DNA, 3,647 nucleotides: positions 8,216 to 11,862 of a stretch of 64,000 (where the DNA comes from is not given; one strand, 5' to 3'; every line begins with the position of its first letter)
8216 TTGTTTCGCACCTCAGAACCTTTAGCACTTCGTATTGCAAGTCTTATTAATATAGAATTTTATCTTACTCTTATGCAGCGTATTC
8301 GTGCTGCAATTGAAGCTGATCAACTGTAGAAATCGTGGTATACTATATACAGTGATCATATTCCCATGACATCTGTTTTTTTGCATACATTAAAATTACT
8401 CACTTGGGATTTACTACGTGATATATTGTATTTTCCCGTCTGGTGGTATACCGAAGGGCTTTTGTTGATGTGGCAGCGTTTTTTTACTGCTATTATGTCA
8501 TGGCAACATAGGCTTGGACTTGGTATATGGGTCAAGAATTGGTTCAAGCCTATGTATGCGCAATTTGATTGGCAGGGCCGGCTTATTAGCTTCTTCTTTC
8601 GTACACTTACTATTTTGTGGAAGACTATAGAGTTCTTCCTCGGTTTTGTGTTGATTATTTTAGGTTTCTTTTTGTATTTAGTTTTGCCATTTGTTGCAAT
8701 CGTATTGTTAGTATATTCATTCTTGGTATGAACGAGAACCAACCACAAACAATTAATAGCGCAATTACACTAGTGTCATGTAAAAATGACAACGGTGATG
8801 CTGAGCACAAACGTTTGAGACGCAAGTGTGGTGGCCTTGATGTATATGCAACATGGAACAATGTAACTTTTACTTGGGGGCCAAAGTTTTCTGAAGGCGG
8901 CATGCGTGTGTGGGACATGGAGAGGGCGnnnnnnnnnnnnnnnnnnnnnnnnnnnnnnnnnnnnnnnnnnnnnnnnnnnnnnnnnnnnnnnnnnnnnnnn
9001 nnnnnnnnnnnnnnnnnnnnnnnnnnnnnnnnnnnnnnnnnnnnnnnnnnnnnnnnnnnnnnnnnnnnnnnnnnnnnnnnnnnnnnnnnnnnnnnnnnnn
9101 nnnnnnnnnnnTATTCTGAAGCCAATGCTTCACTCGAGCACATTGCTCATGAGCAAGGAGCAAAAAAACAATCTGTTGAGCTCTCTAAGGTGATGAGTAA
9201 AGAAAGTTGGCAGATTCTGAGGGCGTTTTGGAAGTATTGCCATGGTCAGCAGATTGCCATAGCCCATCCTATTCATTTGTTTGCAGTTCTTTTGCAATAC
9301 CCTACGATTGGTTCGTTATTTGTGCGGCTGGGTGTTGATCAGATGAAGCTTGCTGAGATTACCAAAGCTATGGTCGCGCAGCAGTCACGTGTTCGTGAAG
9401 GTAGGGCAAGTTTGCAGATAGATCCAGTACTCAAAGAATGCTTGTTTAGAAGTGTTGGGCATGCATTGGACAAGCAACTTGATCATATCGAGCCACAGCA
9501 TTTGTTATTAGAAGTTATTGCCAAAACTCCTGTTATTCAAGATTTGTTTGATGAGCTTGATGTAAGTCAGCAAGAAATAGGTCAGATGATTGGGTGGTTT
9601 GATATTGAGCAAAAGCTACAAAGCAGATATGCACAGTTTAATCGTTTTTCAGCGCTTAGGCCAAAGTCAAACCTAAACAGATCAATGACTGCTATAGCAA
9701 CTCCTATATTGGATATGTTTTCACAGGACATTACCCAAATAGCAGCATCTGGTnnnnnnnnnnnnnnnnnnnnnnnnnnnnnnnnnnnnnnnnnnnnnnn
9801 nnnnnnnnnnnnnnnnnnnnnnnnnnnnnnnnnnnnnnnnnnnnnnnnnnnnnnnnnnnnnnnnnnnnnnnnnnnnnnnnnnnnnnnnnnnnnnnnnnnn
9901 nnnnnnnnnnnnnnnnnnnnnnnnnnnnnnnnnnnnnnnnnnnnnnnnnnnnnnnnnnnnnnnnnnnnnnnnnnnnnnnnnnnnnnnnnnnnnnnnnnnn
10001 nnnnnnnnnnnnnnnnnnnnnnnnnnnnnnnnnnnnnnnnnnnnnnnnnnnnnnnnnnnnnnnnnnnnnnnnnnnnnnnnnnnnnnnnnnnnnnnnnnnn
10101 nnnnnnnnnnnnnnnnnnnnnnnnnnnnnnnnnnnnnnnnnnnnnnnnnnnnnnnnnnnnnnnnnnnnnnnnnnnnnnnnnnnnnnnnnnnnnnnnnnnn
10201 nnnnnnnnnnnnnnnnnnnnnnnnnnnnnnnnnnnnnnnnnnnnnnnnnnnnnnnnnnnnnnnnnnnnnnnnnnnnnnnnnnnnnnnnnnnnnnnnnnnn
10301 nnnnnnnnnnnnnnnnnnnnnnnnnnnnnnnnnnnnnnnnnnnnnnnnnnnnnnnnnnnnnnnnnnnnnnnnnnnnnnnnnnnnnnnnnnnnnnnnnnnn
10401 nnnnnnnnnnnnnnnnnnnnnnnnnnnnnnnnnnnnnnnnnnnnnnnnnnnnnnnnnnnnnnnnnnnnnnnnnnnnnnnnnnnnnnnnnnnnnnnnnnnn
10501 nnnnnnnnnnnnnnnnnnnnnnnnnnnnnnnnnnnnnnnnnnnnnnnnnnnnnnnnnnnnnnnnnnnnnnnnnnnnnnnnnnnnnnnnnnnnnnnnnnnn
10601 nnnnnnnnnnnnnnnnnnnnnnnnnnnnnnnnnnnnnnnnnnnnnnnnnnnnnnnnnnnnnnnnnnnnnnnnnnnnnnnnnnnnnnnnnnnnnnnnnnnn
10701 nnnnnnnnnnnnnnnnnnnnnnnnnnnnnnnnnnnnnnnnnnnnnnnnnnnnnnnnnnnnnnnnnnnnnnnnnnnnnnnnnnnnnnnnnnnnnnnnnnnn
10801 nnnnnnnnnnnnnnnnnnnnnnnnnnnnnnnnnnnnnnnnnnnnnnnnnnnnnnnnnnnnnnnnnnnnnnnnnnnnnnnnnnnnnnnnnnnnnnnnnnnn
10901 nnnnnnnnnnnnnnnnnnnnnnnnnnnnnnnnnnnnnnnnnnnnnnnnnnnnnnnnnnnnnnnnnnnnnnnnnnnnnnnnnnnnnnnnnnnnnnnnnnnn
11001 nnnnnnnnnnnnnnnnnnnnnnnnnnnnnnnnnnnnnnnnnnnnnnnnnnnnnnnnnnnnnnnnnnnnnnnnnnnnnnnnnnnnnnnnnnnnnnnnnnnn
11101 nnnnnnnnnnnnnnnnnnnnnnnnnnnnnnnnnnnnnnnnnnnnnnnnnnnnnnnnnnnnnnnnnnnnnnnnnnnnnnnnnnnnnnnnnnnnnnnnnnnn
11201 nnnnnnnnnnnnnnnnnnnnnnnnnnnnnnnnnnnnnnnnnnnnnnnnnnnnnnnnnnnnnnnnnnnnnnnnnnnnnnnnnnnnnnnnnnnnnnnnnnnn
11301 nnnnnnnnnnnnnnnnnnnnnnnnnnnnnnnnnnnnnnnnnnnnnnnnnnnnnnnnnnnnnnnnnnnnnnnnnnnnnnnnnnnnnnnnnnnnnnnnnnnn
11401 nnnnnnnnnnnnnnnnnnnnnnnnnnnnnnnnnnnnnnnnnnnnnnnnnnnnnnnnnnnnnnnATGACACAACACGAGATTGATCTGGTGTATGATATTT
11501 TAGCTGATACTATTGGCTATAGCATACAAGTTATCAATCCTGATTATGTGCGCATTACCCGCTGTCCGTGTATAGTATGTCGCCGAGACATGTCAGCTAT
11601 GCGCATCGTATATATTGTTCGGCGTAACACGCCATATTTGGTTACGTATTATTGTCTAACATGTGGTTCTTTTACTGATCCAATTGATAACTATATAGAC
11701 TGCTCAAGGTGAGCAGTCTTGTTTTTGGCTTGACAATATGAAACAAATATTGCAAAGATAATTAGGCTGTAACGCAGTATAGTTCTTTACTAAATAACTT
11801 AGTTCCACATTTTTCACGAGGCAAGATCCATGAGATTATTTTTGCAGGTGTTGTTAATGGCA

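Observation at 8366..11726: Three-gene, translationally coupled operon: small membrane protein, membrane-anchored ClpA/B-like AAA+ with a hydrolysis-dead D1 Walker B, and a Zn-ribbon protein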

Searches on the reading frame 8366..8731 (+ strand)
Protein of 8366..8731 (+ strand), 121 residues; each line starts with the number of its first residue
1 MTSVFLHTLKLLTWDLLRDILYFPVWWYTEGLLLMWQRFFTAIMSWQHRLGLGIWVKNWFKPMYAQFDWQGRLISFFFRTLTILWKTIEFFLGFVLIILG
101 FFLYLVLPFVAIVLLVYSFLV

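Call 5: search_protein_families(library=pfam, proteins=[window:8366-8731:+], max_evalue=0.1)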
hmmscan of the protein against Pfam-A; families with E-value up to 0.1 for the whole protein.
window:8366-8731:+ (121 aa): 0 families

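Call 7: search_protein_families(library=ncbifam, proteins=[window:8366-8731:+], max_evalue=0.1)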
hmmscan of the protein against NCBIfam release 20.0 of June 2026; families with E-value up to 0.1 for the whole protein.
window:8366-8731:+ (121 aa): 0 families
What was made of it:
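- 8366..8731 (+): Gene A: 121-aa Trp-rich small membrane protein. It has an N-terminal helical region of about 75-90 aa with the invariant motifs FPxWWY..GL and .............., and a C-terminal hydrophobic membrane segment. It is the conserved partner of B. No Pfam or NCBIfam match (calls 5, 7).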

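Call 34: find_homologous_proteins(query=window:8366-8731:+, max_evalue=0.001)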
Query window:8366-8731:+ (121 aa): 11 proteins with E <= 0.001 among 24 candidates.
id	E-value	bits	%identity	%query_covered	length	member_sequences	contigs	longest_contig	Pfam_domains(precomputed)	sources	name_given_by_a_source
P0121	4.4e-71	255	100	100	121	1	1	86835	-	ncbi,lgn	ncbi:MAG: hypothetical protein ACPGO5_02550 [Patescibacteria group bacterium]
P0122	1.7e-47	179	67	99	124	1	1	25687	-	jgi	-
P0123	1.4e-45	173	65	100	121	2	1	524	-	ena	-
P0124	6.6e-44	167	64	98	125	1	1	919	-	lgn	-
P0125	7.2e-43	164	63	99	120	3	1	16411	-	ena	-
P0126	6.3e-42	161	62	99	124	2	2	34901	-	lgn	-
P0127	1.0e-36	144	59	98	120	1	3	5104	-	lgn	-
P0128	1.9e-31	127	56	83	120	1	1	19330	-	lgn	-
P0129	2.0e-19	88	42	98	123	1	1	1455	-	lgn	-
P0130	1.0e-10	60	32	95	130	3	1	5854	-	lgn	-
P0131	1.2e-8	53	49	55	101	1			-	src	-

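Call 44: search_protein_representatives(alignment_id=A3)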
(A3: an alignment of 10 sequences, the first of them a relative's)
Query: 10 sequences, 121 profile positions. Proteins with E-value up to 0.001 (for the whole library): 509; up to 1e-10: 277; up to 1e-30: 0. The best 150 are listed.
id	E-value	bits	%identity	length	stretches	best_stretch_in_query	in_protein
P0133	1.3e-30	122.1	-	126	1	3-119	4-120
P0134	6.4e-30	119.8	-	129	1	3-119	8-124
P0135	6.7e-30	119.7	-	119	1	4-116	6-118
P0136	9.8e-30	119.2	-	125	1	3-118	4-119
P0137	8.7e-29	116.1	-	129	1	3-119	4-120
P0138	1.6e-28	115.3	-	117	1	11-120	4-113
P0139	3.5e-28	114.2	-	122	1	3-120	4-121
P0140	4.2e-28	113.9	-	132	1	3-111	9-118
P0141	4.5e-28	113.9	-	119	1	4-116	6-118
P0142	5.1e-28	113.7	-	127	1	3-119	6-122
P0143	5.3e-28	113.6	-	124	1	2-119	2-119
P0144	5.4e-28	113.6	-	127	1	7-119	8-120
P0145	5.9e-28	113.5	-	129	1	4-119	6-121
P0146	7.6e-28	113.1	-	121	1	3-118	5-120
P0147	1.4e-27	112.2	-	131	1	3-118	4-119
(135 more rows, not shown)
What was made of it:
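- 8366..8731 (+): The family has 509 cluster representatives, nearly all 105-160 aa (call 44).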

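Call 49: predict_structure(alignment_id=A3)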
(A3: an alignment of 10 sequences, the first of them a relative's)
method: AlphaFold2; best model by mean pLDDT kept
length: 121 residues; sequences in the alignment: 10
mean_pLDDT: 85.6   pTM: 0.61
mean pLDDT of the five models: 85.6, 85.2, 85.1, 82.5, 79.5
residues with pLDDT >= 90: 27; 70-90: 90; 50-70: 4; < 50: 0
segments of 3 or more residues with pLDDT < 50: none
pLDDT, mean of each block of 10 residues (from residue 1): 82 83 85 89 88 81 74 86 90 92 88 88 88
secondary structure, 60 per line:
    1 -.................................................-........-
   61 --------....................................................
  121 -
elements in order: H2-50 H52-59 H69-120
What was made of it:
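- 8366..8731 (+): AlphaFold2 pLDDT 85.6 (call 49).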

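Call 58: fold_search(model_id=the predicted structure, library=pdb)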
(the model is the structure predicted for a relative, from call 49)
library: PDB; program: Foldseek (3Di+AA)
matches with E <= 10: 14; with E <= 0.001: 0
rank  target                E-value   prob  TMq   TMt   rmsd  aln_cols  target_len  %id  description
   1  7upq_B                4.5e+00  0.11  0.30  0.40   5.6        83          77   16  Crystal structure of designed heterotrimeric assembly DHT03_1arm_A21/B/C (released 2022-12-14)
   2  7upo_B                4.5e+00  0.11  0.28  0.39   5.9        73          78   12  Crystal structure of designed heterotrimeric assembly DHT03 (released 2022-12-14)
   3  4afl_A                4.8e+00  0.35  0.43  0.50   4.1        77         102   19  The crystal structure of the ING4 dimerization domain reveals the functional organization of the ING family of chromat (released 2012-02-22)
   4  6mbz_A                5.4e+00  0.07  0.23  0.08   7.2        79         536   16  Structure of Transcription Factor (released 2019-06-19)
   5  6dkm_A                6.5e+00  0.08  0.24  0.33   6.0        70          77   10  DHD131 (released 2018-12-19)
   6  4afl_B                7.3e+00  0.23  0.44  0.53   4.0        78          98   19  The crystal structure of the ING4 dimerization domain reveals the functional organization of the ING family of chromat (released 2012-02-22)
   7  4afl_F                7.8e+00  0.20  0.43  0.54   3.9        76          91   20  The crystal structure of the ING4 dimerization domain reveals the functional organization of the ING family of chromat (released 2012-02-22)
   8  3r84_X                7.8e+00  0.12  0.32  0.47   6.2        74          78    7  Structure of the Mediator head subcomplex Med11/22 (released 2011-04-27)
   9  3r84_V                7.8e+00  0.11  0.34  0.47   6.5        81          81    9  Structure of the Mediator head subcomplex Med11/22 (released 2011-04-27)
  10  3r84_F                8.3e+00  0.12  0.38  0.53   5.4        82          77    8  Structure of the Mediator head subcomplex Med11/22 (released 2011-04-27)
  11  3r84_N                8.3e+00  0.08  0.30  0.40   5.8        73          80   10  Structure of the Mediator head subcomplex Med11/22 (released 2011-04-27)
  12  2rdc_B                8.3e+00  0.08  0.25  0.23   7.4        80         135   16  CRYSTAL STRUCTURE OF A PUTATIVE LIPID BINDING PROTEIN (GSU0061) FROM GEOBACTER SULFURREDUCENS PCA AT 1.80 A RESOLUTION (released 2007-10-09)
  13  3r84_B                9.4e+00  0.11  0.36  0.51   6.2        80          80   10  Structure of the Mediator head subcomplex Med11/22 (released 2011-04-27)
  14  3r84_D                9.4e+00  0.08  0.30  0.40   5.8        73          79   10  Structure of the Mediator head subcomplex Med11/22 (released 2011-04-27)
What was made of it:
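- Tried and rejected: Foldseek of the A model against PDB gave no significant match (best E 4.5, call 58).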

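Call 71: search_protein_families(library=padloc, proteins=[window:8366-8731:+], max_evalue=0.001)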
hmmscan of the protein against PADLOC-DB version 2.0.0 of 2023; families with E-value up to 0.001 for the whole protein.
window:8366-8731:+ (121 aa): 0 families
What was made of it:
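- On Dodola (DolB) and PDC-M37 anti-phage candidates (PADLOC): A and C have no PADLOC match (call 71).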

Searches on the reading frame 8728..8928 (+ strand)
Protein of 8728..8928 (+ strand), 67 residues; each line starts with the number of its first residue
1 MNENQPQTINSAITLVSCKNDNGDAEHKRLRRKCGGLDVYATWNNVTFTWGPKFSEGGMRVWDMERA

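Call 62: search_protein_families(library=pfam, proteins=[window:8728-8928:+], max_evalue=1)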
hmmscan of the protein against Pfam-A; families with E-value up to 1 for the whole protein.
seq(67 aa): 0 families
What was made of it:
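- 8728..8892 (+): B residues 1-55: cytoplasmic pre-TM segment, a degenerate remnant of a DnaJ-like CxxCxGxG x2 zinc ribbon (only Cys18 and Cys34 remain) plus a beta-hairpin. The window protein has no match (call 62).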

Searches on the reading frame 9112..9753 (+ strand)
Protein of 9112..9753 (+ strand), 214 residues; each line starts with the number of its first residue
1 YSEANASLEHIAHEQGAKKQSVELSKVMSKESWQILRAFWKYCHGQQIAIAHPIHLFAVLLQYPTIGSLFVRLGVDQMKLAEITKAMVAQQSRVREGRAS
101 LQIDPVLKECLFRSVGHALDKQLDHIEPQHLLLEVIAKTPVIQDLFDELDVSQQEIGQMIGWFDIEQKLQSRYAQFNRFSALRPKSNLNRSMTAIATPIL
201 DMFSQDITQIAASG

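Call 62: search_protein_families(library=pfam, proteins=[window:9112-9753:+], max_evalue=1)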
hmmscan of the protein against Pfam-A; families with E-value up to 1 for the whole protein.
seq(214 aa): 3 families
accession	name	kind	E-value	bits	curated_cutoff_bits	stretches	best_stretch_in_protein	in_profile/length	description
PF02861.25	Clp_N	-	0.0092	16.6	20.7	0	118-152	5-40/53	Clp amino terminal domain, pathogenicity island component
PF06743.20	FAST_1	-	0.065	13.6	27.4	1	99-133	9-43/72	FAST kinase-like protein, subdomain 1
PF17335.7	IES5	-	0.18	12.5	25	1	114-182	42-108/113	Ino80 complex subunit 5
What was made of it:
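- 9133..9657 (+): B residues 136-310: divergent Clp_N-like helical N-domain and linker helix. Pfam Clp_N is sub-threshold (call 62).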

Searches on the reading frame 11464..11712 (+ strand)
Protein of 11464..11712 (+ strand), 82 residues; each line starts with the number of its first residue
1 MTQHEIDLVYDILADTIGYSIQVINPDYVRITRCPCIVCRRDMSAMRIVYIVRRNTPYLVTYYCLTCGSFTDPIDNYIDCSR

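Call 5: search_protein_families(library=pfam, proteins=[window:11464-11712:+], max_evalue=0.1)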
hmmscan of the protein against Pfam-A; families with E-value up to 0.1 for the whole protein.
window:11464-11712:+ (82 aa): 1 family
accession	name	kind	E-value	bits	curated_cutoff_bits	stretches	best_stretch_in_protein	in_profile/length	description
PF02380.20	Papo_T_antigen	-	0.024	15.2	23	1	32-67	27-62/93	T-antigen specific domain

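Call 7: search_protein_families(library=ncbifam, proteins=[window:11464-11712:+], max_evalue=0.1)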
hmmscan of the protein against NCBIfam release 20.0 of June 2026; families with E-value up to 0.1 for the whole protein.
window:11464-11712:+ (82 aa): 0 families

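Call 37: find_homologous_proteins(query=window:11464-11712:+, max_evalue=0.01)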
Query window:11464-11712:+ (82 aa): 1 proteins with E <= 0.01 among 1 candidates.
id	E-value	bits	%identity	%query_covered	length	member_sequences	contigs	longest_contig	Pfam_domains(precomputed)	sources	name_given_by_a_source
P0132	1.9e-48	180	100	100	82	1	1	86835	-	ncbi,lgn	ncbi:MAG: hypothetical protein ACPGO5_02560 [Patescibacteria group bacterium]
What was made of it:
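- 11464..11712 (+): ORF C: 82-aa Cys-rich (CxCxxC...CxxC) orphan ORF. It is not a conserved part of the system, and whether it is expressed is unresolved. Its only match in 5.8 billion proteins is itself (call 37).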

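Call 71: search_protein_families(library=padloc, proteins=[window:11464-11712:+], max_evalue=0.001)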
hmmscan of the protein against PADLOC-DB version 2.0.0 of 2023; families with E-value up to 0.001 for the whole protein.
window:11464-11712:+ (82 aa): 0 families
